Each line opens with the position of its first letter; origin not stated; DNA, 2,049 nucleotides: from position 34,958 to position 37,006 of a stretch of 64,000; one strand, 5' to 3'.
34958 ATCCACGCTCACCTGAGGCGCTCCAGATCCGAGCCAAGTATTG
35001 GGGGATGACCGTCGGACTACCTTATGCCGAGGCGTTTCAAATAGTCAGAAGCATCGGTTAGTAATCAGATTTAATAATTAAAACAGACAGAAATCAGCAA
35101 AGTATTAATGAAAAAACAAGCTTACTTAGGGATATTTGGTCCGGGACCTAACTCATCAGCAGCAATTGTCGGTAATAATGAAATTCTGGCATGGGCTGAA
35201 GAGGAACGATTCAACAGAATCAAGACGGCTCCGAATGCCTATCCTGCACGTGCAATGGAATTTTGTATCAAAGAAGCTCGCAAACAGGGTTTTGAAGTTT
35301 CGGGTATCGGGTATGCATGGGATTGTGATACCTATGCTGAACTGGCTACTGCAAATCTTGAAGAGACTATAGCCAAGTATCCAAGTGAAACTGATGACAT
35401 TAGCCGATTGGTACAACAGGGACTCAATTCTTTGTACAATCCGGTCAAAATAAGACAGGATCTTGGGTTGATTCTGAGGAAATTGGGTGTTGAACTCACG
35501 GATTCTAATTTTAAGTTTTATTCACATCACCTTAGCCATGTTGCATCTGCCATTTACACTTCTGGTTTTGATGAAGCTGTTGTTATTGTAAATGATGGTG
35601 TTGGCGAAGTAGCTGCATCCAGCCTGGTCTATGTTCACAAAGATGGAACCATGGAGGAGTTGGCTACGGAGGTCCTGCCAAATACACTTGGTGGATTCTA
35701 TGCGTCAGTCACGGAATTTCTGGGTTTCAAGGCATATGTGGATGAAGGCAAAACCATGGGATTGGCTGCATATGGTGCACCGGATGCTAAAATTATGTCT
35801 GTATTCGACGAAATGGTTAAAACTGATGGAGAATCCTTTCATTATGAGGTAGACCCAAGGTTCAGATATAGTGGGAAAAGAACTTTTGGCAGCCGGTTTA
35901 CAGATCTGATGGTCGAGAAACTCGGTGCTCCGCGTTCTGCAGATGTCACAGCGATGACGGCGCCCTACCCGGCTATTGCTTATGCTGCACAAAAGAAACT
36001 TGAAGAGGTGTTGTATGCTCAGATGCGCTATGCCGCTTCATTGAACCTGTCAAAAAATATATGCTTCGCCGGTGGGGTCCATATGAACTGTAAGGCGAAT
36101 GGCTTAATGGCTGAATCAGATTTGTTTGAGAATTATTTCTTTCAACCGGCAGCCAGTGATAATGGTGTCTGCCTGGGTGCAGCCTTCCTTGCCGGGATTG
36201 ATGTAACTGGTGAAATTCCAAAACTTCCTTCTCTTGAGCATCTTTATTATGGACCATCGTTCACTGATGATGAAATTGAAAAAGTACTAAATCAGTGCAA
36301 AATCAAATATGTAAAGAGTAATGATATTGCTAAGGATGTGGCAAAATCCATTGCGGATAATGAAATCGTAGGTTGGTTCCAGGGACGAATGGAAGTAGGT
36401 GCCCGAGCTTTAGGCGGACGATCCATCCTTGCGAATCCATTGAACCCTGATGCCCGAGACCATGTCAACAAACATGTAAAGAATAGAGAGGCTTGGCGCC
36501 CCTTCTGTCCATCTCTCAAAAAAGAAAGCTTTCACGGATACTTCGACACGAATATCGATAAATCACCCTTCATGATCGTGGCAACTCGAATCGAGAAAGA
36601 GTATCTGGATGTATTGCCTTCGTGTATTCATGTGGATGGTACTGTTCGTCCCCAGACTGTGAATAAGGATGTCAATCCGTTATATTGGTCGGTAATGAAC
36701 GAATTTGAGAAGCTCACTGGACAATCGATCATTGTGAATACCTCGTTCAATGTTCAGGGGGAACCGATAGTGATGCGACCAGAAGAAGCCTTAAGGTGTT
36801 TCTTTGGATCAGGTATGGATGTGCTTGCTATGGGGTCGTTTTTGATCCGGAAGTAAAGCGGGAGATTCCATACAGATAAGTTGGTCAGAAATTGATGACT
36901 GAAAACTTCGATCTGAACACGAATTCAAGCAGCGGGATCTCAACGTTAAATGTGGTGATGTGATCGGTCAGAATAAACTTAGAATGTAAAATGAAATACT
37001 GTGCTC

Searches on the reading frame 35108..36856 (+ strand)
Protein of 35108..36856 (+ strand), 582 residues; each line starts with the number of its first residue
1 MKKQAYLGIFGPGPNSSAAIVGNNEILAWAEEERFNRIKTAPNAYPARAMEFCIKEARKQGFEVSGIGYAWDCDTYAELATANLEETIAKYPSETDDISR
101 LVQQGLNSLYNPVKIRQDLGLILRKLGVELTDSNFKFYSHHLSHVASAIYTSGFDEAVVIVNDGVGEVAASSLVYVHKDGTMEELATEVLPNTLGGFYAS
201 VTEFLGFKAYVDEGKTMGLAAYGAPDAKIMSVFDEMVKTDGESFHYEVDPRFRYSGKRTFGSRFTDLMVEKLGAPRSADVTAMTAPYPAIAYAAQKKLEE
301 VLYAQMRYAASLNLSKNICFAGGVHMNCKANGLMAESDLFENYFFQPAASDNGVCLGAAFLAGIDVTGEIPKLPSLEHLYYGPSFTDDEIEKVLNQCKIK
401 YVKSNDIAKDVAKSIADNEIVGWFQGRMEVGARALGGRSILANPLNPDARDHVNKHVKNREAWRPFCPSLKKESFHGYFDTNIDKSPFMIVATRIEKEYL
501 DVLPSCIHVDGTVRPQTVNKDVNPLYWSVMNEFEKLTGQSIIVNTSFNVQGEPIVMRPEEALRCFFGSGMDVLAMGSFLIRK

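Call 9: search_protein_families(library=ncbifam, proteins=[window:35108-36856:+], max_evalue=0.00001)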
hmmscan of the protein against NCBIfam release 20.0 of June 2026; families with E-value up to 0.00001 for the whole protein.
window:35108-36856:+ (582 aa): 1 family
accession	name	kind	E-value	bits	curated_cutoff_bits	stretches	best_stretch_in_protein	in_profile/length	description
NF041651.1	nodul_NodU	equivalog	8e-44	150.3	1000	1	127-576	108-549/556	nodulation protein NodU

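Call 19: search_protein_families(library=pfam, proteins=[window:35108-36856:+], max_evalue=0.01)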
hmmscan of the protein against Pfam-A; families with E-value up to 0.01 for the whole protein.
window:35108-36856:+ (582 aa): 3 families
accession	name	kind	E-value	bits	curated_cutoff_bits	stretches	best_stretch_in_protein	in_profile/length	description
PF16861.10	Carbam_trans_C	-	5.4e-64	215.3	27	1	412-582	1-170/170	Carbamoyltransferase C-terminus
PF02543.21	Carbam_trans_N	-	6.5e-42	144.6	24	1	16-359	12-345/346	Carbamoyltransferase N-terminus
PF01361.26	Tautomerase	-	0.0066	16.8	22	0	257-278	16-37/60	Tautomerase enzyme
